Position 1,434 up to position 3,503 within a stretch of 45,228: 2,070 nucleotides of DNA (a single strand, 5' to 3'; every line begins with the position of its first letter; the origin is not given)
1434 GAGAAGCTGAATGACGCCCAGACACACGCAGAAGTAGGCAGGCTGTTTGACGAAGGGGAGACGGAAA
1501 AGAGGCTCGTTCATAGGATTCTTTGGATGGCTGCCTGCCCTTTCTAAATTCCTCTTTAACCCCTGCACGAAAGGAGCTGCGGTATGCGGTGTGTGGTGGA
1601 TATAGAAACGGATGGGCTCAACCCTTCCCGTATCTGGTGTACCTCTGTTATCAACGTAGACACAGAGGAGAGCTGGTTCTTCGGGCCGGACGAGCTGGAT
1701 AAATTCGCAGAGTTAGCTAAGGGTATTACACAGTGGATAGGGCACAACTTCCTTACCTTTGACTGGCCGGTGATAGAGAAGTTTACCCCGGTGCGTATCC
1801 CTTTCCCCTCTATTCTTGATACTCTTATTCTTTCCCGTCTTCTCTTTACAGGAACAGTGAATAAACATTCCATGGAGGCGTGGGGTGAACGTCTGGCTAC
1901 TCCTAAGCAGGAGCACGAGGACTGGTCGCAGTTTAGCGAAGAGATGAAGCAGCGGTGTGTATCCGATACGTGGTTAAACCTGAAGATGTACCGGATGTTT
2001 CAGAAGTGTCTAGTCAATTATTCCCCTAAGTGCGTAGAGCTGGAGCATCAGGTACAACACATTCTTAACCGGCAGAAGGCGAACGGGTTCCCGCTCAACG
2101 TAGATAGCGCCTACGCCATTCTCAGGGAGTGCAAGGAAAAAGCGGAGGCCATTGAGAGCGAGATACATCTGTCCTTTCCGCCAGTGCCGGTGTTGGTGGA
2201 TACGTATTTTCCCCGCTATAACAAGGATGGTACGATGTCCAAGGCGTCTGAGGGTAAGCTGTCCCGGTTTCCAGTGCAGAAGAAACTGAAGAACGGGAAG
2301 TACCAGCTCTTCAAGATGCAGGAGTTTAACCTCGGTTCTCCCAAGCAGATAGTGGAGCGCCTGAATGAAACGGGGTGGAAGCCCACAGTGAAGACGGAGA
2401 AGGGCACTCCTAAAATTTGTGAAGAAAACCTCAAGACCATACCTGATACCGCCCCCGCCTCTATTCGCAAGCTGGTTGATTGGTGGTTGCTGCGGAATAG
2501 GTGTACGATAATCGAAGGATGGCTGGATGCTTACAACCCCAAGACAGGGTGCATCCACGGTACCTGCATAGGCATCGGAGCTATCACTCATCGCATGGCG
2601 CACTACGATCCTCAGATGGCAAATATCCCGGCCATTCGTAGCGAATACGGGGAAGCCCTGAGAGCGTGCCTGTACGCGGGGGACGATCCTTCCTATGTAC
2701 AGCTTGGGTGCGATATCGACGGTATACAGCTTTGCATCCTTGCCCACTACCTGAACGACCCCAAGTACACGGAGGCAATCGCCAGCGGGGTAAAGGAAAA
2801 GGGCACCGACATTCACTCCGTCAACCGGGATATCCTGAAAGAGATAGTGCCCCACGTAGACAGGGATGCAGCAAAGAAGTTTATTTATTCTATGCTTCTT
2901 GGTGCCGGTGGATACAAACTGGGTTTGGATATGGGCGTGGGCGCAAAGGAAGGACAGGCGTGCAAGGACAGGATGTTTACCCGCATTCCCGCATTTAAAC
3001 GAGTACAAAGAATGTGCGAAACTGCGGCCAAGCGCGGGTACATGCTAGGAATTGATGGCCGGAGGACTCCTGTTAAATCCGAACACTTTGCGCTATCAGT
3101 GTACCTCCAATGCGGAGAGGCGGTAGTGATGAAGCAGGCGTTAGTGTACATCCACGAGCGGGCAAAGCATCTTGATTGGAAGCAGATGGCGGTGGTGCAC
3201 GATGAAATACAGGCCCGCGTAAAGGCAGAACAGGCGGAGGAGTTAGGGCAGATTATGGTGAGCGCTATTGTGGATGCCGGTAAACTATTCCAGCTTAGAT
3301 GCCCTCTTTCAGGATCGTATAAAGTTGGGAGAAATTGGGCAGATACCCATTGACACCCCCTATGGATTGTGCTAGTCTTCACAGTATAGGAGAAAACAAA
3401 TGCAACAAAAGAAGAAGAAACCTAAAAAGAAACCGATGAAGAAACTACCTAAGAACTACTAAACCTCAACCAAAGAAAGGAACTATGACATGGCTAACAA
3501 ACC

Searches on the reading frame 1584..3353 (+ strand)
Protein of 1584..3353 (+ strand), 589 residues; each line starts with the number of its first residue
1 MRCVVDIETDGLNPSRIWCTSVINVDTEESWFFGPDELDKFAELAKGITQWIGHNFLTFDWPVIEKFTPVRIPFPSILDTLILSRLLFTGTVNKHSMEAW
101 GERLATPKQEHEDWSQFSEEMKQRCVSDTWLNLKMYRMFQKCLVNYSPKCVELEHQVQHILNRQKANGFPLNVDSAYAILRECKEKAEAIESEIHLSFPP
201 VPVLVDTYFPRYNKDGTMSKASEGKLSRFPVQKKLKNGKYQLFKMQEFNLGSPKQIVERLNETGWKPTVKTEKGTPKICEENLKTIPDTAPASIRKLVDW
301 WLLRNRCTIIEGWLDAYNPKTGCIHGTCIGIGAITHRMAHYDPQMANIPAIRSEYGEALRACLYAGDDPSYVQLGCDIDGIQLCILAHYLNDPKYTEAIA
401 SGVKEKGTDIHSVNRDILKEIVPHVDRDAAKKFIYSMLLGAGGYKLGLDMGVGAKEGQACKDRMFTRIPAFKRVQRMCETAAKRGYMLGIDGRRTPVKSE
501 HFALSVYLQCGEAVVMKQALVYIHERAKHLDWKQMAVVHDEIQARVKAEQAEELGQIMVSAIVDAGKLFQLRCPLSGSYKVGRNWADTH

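Call 68: search_protein_families(library=phrogs, proteins=[window:1584-3353:+], max_evalue=0.001)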
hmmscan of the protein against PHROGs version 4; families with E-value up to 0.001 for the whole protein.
window:1584-3353:+ (589 aa): 7 families
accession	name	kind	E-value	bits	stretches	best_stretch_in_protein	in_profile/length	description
phrog_17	-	DNA, RNA and nucleotide metabolism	5.3e-108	363.6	1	3-588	673-1233/1445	DNA polymerase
phrog_15971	-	DNA, RNA and nucleotide metabolism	2.9e-64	218.5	1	151-589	4-376/376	DNA polymerase I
phrog_6375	-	DNA, RNA and nucleotide metabolism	8e-19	69.4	1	440-589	3-204/204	DNA polymerase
phrog_24147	-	DNA, RNA and nucleotide metabolism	7.6e-14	52.8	1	501-589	3-93/93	DNA polymerase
phrog_8888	-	DNA, RNA and nucleotide metabolism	8.1e-09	36.9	1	402-546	40-192/295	DNA polymerase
phrog_403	-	DNA, RNA and nucleotide metabolism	1e-07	32.2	1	51-145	144-252/321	DNA polymerase exonuclease subunit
phrog_16667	-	DNA, RNA and nucleotide metabolism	1.5e-05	25.7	1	474-526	33-83/229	DNA polymerase I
